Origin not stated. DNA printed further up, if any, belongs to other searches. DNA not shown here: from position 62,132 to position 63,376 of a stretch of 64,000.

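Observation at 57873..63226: Second block: co-directional operon with a DPPR-synthase-like UbiA enzyme, WecA/MraY-family initiator, integral GT2 and ArnT-like GT-C, an arabinan-like pathway signature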

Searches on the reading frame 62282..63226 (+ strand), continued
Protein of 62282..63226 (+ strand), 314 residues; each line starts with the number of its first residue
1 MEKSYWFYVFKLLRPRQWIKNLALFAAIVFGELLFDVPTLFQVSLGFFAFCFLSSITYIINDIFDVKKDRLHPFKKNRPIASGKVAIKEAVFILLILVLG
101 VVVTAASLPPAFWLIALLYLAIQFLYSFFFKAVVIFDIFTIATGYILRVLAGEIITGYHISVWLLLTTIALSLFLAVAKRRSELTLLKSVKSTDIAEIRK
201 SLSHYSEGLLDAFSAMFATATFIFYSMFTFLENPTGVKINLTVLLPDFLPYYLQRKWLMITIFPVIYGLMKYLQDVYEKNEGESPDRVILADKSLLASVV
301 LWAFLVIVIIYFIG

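Call 40: search_protein_families(library=pfam, proteins=[L067:2685-3983:-, L067:4135-5886:+, L067:5895-7100:+, L067:7107-8195:+, L067:11902-13158:-, L046:3449-4399:+, L046:4335-5462:+, L046:5353-6909:+, L035:10942-11232:+, L035:11229-11612:+], max_evalue=0.001)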
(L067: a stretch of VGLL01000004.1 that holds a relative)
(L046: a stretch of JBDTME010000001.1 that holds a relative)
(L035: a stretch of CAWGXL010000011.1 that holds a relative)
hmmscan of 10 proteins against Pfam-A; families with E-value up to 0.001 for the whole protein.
L067:2685-3983:- (432 aa): 4 families
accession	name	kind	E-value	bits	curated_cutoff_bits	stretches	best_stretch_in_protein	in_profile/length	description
PF13173.12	AAA_14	-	2e-32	112.3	27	1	42-179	2-128/129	AAA domain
PF13635.12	DUF4143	-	4.2e-17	62.8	28.1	1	241-377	1-159/160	Domain of unknown function (DUF4143)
PF13401.12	AAA_22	-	2e-05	25.3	27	1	41-148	4-122/130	AAA domain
PF01637.24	ATPase_2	-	2.8e-05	24.5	33.2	0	33-84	9-61/225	ATPase domain predominantly from Archaea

L067:4135-5886:+ (583 aa): 1 family
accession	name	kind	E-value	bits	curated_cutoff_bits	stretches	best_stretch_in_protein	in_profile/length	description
PF13231.12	PMT_2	-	7.4e-12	46.2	26.1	1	124-268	2-137/160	Dolichyl-phosphate-mannose-protein mannosyltransferase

L067:5895-7100:+ (401 aa): 1 family
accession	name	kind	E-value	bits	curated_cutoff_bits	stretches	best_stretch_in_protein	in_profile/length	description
PF04922.18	DIE2_ALG10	-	2.8e-24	86.6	27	2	30-179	5-164/391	DIE2/ALG10 family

L067:7107-8195:+ (362 aa): 1 family
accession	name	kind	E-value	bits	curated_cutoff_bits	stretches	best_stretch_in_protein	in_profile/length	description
PF04015.17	DUF362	-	3.8e-24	86.3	24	1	41-244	2-199/200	Domain of unknown function (DUF362)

L067:11902-13158:- (418 aa): 0 families

L046:3449-4399:+ (316 aa): 2 families
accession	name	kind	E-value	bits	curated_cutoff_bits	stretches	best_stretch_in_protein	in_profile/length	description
PF00768.25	Peptidase_S11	-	2.7e-50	171.5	27.6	1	61-286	6-238/239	D-alanyl-D-alanine carboxypeptidase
PF02113.21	Peptidase_S13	-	0.0007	18.9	22.8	0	62-116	11-65/444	D-Ala-D-Ala carboxypeptidase 3 (S13) family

L046:4335-5462:+ (375 aa): 0 families

L046:5353-6909:+ (518 aa): 2 families
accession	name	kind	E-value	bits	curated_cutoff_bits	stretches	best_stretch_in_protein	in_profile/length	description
PF00749.27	tRNA-synt_1c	-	1.9e-98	329.7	23.4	1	45-362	2-314/314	tRNA synthetases class I (E and Q), catalytic domain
PF19269.4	Anticodon_2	-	6.4e-29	101.6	23.6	1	376-513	2-140/141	Anticodon binding domain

L035:10942-11232:+ (96 aa): 1 family
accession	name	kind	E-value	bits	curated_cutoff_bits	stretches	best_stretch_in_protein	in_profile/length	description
PF02604.26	PhdYeFM_antitox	-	6.8e-07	29.4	29.8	1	6-40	4-39/74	Antitoxin Phd_YefM, type II toxin-antitoxin system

L035:11229-11612:+ (127 aa): 3 families
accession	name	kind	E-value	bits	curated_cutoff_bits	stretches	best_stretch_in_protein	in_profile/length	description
PF01850.27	PIN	-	5e-15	56.6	23.6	1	3-120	1-118/120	PIN domain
PF16289.11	PIN_12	-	1.4e-07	32.5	32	1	3-71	1-72/172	PIN domain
PF13638.12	PIN_4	-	5e-05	24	21.9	1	3-77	1-74/132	PIN domain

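Call 61: search_protein_families(library=pfam, proteins=[L037:8593-8940:+, L050:8572-8940:+, L012:8576-8929:+, L048:8489-8896:+], max_evalue=10)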
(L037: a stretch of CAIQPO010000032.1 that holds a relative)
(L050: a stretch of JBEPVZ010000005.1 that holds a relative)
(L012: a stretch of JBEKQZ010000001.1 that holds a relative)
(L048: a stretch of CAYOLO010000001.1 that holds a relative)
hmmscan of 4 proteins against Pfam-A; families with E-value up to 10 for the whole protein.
L037:8593-8940:+ (115 aa): 1 family
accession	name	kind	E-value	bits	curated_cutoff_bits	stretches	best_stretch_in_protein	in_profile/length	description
PF19828.4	DUF6309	-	0.3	10.9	25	1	41-63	63-84/187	Family of unknown function (DUF6309)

L050:8572-8940:+ (122 aa): 0 families

L012:8576-8929:+ (117 aa): 1 family
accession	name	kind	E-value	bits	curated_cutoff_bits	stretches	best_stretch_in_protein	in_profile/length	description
PF12420.13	DUF3671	-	5.6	6.8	34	1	2-82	148-210/223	Fam-L, Fam-M like protein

L048:8489-8896:+ (135 aa): 1 family
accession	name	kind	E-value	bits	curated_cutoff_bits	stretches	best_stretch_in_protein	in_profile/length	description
PF13980.11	UPF0370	-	7.6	7.1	28.1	1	78-110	6-37/61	Uncharacterised protein family (UPF0370)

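Call 83: search_protein_families(library=ncbifam, proteins=[L067:8748-9755:+, L050:9983-10936:+, L037:9983-10900:+, L066:10001-10918:+], max_evalue=1e-10)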
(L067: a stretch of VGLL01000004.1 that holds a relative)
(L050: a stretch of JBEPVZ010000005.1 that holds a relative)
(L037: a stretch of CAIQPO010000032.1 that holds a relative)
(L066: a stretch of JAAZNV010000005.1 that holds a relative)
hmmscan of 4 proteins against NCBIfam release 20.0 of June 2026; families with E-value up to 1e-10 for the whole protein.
L067:8748-9755:+ (335 aa): 5 families
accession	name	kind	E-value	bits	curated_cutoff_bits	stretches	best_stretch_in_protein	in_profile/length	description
NF008977.0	PRK12324.1-2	equivalog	1.9e-57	194.9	234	1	27-333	3-288/297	decaprenyl-phosphate phosphoribosyltransferase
NF008978.0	PRK12324.1-4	equivalog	6.6e-56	189.6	207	1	29-333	35-320/322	decaprenyl-phosphate phosphoribosyltransferase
NF006088.0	PRK08238.1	equivalog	4e-45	154.4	351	1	25-206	191-372/482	UbiA family prenyltransferase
NF008976.0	PRK12324.1-1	equivalog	1.4e-43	149.4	474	1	30-334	22-305/306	decaprenyl-phosphate phosphoribosyltransferase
NF009523.0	PRK12884.1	equivalog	1.7e-11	43.8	269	1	42-193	21-167/279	prenyltransferase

L050:9983-10936:+ (317 aa): 5 families
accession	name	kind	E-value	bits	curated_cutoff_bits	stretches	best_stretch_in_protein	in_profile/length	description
NF008977.0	PRK12324.1-2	equivalog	2.2e-70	237.4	234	1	13-313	3-288/297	decaprenyl-phosphate phosphoribosyltransferase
NF008978.0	PRK12324.1-4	equivalog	3.6e-65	220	207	1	9-313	29-320/322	decaprenyl-phosphate phosphoribosyltransferase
NF006088.0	PRK08238.1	equivalog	2.9e-48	164.7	351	1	13-232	193-411/482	UbiA family prenyltransferase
NF008976.0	PRK12324.1-1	equivalog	3.5e-43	148.1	474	1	9-307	15-298/306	decaprenyl-phosphate phosphoribosyltransferase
NF009523.0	PRK12884.1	equivalog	1.9e-13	50.3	269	1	28-180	21-168/279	prenyltransferase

L037:9983-10900:+ (305 aa): 5 families
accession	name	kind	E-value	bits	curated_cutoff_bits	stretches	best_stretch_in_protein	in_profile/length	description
NF008977.0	PRK12324.1-2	equivalog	1.2e-64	218.5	234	1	5-302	3-288/297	decaprenyl-phosphate phosphoribosyltransferase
NF008978.0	PRK12324.1-4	equivalog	6.7e-61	206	207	1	6-301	34-319/322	decaprenyl-phosphate phosphoribosyltransferase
NF006088.0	PRK08238.1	equivalog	1.9e-44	152.1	351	1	7-193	195-381/482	UbiA family prenyltransferase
NF008976.0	PRK12324.1-1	equivalog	4.7e-44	151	474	1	5-300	19-301/306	decaprenyl-phosphate phosphoribosyltransferase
NF009523.0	PRK12884.1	equivalog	2.4e-13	49.9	269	1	44-168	42-164/279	prenyltransferase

L066:10001-10918:+ (306 aa): 4 families
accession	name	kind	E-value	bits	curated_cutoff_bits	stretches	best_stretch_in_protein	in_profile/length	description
NF008978.0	PRK12324.1-4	equivalog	4.9e-68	229.5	207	1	3-304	35-320/322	decaprenyl-phosphate phosphoribosyltransferase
NF008977.0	PRK12324.1-2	equivalog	6.3e-62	209.6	234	1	1-305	3-289/297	decaprenyl-phosphate phosphoribosyltransferase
NF006088.0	PRK08238.1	equivalog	8.1e-44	150.1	351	1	3-300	195-477/482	UbiA family prenyltransferase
NF008976.0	PRK12324.1-1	equivalog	5.1e-43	147.6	474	1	3-234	21-250/306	decaprenyl-phosphate phosphoribosyltransferase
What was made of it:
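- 62282..63226 (+): Polyprenyl-phosphate 5-phosphoribosyltransferase (PPPRS, DPPR-synthase type UbiA enzyme). Some orthologs exceed the curated cutoffs (call 83).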

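Call 92: search_dna_similar(query=window:62282-63226:+, collection=plasmids, mode=protein, max_rows=25, rows=spread)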
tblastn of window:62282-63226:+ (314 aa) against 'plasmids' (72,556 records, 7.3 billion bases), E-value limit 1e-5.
Records with a match: 103; places in all: 103; records where one place covers at least 80% of the query: 21.
Best place of each record, by identity: <60% 103.
By first word of the organism name: Rhizobium 36; Sinorhizobium 5; Vibrio 3; Salipiger 3; Azospirillum 3; Mesorhizobium 3; Burkholderia 3; Cereibacter 3; Sphingomonadaceae 3; Natronococcus 2; and 32 more.
By predicted mobility (MOB-suite, as given by PLSDB): non-mobilizable 72; conjugative 21; mobilizable 10.
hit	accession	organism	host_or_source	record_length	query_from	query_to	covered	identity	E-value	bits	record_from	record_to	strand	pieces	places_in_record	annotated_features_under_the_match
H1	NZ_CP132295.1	Natronococcus sp. AD-5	cell culture,sediment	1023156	11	311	96%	35.5%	3e-42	162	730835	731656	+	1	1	record has no annotation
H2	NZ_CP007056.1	Halostagnicola larsenii XH-48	-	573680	11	293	90%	36.4%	9e-36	144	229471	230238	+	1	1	decaprenyl-phosphate phosphoribosyltransferase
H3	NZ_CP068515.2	Lactococcus cremoris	Whole organism,Dairy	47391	8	311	97%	32.9%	1e-31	132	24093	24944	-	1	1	decaprenyl-phosphate phosphoribosyltransferase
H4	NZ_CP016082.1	Streptomyces sp. SAT1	Adenophora trachelioides Maxim.,single ...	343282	9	305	95%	31.5%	4e-21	100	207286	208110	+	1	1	UbiA prenyltransferase family protein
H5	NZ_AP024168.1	Vibrio alfacsensis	-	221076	2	258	82%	34.6%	5e-20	98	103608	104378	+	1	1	UbiA family prenyltransferase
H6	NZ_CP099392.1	Natronococcus sp. CG52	cell culture,salt lake sediment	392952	11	230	70%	36.8%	4e-30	127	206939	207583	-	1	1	UbiA prenyltransferase family protein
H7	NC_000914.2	Sinorhizobium fredii NGR234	-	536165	13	259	79%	29.9%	2e-20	99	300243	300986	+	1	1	UbiA family prenyltransferase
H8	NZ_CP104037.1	Rhizobium sp. SRDI969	Pisum sativum,Cell culture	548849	2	238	75%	30.8%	4e-15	83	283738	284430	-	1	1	UbiA family prenyltransferase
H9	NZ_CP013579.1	Rhizobium phaseoli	Phaseolus vulgaris,Whole ...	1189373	2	237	75%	30.7%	2e-20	99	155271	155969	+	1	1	record has no annotation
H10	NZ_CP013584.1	Rhizobium phaseoli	Phaseolus vulgaris,Whole ...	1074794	2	237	75%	30.3%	9e-20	97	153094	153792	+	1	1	record has no annotation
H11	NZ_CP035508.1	Haematobacter massiliensis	single cell,human skin swab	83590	9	222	68%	33.3%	6e-17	89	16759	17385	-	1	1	UbiA family prenyltransferase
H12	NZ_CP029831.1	Azospirillum ramasamyi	single cell,Cow dung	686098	9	203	62%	36.2%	5e-12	74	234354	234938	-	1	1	UbiA family prenyltransferase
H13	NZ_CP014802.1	Salipiger profundus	single cell,environmental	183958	10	208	63%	35.2%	1e-18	94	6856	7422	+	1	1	UbiA family prenyltransferase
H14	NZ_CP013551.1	Rhizobium phaseoli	Phaseolus vulgaris,Whole ...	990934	2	237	75%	29.4%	3e-18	92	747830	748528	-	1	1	UbiA family prenyltransferase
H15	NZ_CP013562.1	Rhizobium phaseoli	Phaseolus vulgaris,Whole ...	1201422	2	237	75%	29.4%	3e-18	92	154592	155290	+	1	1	record has no annotation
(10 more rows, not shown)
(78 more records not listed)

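Call 93: get_annotated_region(hit=H3, flank=9000)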
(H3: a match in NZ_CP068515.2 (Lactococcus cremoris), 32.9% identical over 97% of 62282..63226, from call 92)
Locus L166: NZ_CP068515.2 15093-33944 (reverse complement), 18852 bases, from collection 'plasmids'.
description: Lactococcus cremoris strain F.2.7 plasmid pF27D, complete sequence
organism: Lactococcus cremoris (NCBI taxid 1359)
taxonomy: Bacteria; Bacillota; Bacilli; Lactobacillales; Streptococcaceae; Lactococcus; Lactococcus cremoris
host: -; source: Whole organism,Dairy; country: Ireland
typing (MOB-suite, as given by PLSDB): mobilizable; replicon rep_cluster_414,rep_cluster_556; relaxase MOBP,MOB_Unknown
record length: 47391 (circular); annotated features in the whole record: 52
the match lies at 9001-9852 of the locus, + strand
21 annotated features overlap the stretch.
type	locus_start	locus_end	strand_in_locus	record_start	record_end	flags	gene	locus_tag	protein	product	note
CDS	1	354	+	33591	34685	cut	-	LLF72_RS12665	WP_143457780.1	glycosyltransferase family 1 protein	-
CDS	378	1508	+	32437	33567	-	-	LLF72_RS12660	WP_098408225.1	glycoside hydrolase family 99-like domain-containing protein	-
CDS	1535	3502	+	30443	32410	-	-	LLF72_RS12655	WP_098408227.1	capsular polysaccharide synthesis protein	-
CDS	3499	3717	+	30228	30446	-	-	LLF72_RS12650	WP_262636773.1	hypothetical protein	-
CDS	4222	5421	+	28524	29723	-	-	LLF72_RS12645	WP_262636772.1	O-antigen ligase family protein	-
CDS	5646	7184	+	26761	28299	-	-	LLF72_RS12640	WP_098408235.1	oligosaccharide flippase family protein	-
CDS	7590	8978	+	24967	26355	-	-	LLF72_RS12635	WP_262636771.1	hypothetical protein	-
CDS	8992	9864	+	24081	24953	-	-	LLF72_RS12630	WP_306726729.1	decaprenyl-phosphate phosphoribosyltransferase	-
CDS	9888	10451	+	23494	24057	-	-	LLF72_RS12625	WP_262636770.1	HAD-IB family phosphatase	GO:0008152 - metabolic process [Evidence IEA]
CDS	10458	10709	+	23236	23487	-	-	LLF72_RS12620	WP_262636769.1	GtrA family protein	GO:0000271 - polysaccharide biosynthetic process [Evidence IEA]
CDS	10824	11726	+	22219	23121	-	-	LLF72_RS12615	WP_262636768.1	phosphodiester glycosidase family protein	-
CDS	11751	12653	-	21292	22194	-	-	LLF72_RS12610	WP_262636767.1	LCP family protein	-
CDS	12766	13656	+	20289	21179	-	-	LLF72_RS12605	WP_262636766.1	IS982-like element IS982B family transposase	GO:0006313 - DNA transposition [Evidence IEA]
CDS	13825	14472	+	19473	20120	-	pcp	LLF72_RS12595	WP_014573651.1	pyroglutamyl-peptidase I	GO:0030163 - protein catabolic process [Evidence IEA]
CDS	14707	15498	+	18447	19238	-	-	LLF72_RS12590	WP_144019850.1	Type 1 glutamine amidotransferase-like domain-containing protein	GO:0006508 - proteolysis [Evidence IEA]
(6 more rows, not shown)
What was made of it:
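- Lactococcus plasmid pF27D carries PPPRS, a stand-alone 187-aa HAD, GtrA and an LCP gene (call 93).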

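Call 94: get_annotated_region(hit=H5, flank=9000)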
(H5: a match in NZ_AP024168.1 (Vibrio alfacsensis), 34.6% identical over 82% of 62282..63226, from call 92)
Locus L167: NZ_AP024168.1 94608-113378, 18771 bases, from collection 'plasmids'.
description: Vibrio alfacsensis strain 04Ya108 plasmid pYa108, complete sequence
organism: Vibrio alfacsensis (NCBI taxid 1074311)
taxonomy: Bacteria; Pseudomonadota; Gammaproteobacteria; Vibrionales; Vibrionaceae; Vibrio; Vibrio alfacsensis
host: -; source: -; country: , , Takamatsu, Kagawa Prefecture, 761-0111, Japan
typing (MOB-suite, as given by PLSDB): non-mobilizable
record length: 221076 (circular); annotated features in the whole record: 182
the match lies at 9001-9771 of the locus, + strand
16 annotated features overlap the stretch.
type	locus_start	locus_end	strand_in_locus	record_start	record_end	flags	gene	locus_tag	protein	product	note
CDS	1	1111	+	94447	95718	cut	-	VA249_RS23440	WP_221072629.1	hypothetical protein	-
CDS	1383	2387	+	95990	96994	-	-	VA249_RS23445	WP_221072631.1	tyrosine-type recombinase/integrase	GO:0015074 - DNA integration [Evidence IEA]; GO:0006310 - DNA recombination [Evidence IEA]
CDS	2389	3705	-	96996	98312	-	-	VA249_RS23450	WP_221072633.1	putative O-glycosylation ligase, exosortase A system-associated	-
CDS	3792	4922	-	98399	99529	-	-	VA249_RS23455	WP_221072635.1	glycosyltransferase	-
CDS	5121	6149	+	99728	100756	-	-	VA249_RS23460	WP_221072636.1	GHMP kinase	-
CDS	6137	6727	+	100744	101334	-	-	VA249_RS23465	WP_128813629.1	D-sedoheptulose 7-phosphate isomerase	-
CDS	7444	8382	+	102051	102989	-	-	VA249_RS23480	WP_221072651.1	hypothetical protein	-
CDS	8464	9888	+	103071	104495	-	-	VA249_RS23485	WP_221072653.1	UbiA family prenyltransferase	-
CDS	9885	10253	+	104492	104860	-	-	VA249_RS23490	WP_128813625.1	EamA family transporter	-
CDS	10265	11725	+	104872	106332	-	-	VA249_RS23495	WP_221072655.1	hypothetical protein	-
CDS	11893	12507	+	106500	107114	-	-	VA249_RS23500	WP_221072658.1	hypothetical protein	-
CDS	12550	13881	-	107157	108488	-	-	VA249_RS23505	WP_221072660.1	hypothetical protein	-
CDS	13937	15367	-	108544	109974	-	-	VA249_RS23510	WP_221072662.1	hypothetical protein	-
CDS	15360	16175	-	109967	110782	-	-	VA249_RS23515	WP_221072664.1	XrtA-associated tyrosine autokinase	-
CDS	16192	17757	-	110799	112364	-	-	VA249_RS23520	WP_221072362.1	XrtA system polysaccharide chain length determinant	-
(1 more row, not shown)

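Call 99: get_annotated_region(hit=H7, flank=7000)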
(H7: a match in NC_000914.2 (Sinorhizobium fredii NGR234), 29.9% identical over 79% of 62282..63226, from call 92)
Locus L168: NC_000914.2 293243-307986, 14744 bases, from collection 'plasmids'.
description: Sinorhizobium fredii NGR234 plasmid pNGR234a, complete sequence
organism: Sinorhizobium fredii NGR234 (NCBI taxid 394)
taxonomy: Bacteria; Pseudomonadota; Alphaproteobacteria; Hyphomicrobiales; Rhizobiaceae; Sinorhizobium; Sinorhizobium fredii; Sinorhizobium fredii NGR234
host: -; source: -; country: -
typing (MOB-suite, as given by PLSDB): conjugative; replicon rep_cluster_473; relaxase MOBQ; mating-pair formation MPF_T
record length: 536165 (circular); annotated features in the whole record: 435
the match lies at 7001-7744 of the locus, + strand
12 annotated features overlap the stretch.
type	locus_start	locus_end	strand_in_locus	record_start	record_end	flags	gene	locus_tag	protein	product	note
CDS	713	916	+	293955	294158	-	-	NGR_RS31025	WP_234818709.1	hypothetical protein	-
CDS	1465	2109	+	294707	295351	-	-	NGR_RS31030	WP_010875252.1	NYN domain-containing protein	-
CDS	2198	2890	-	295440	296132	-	-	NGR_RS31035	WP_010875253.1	RES family NAD+ phosphorylase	-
CDS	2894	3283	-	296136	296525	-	-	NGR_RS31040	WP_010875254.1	antitoxin Xre/MbcA/ParS toxin-binding domain-containing protein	-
CDS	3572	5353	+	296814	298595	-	-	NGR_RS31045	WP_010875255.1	ThiF family adenylyltransferase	-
CDS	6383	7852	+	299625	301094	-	-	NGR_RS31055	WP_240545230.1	UbiA family prenyltransferase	-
CDS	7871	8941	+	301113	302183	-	-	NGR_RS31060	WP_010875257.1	NAD(P)-dependent oxidoreductase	-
CDS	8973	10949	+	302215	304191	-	-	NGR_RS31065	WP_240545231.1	hypothetical protein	-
CDS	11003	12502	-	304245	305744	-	-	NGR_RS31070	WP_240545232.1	GMC family oxidoreductase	-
CDS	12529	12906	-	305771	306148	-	-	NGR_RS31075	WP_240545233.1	hypothetical protein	-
CDS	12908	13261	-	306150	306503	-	-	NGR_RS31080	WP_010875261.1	SMR family transporter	-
CDS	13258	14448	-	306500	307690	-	-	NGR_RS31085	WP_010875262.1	NAD-dependent epimerase/dehydratase family protein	-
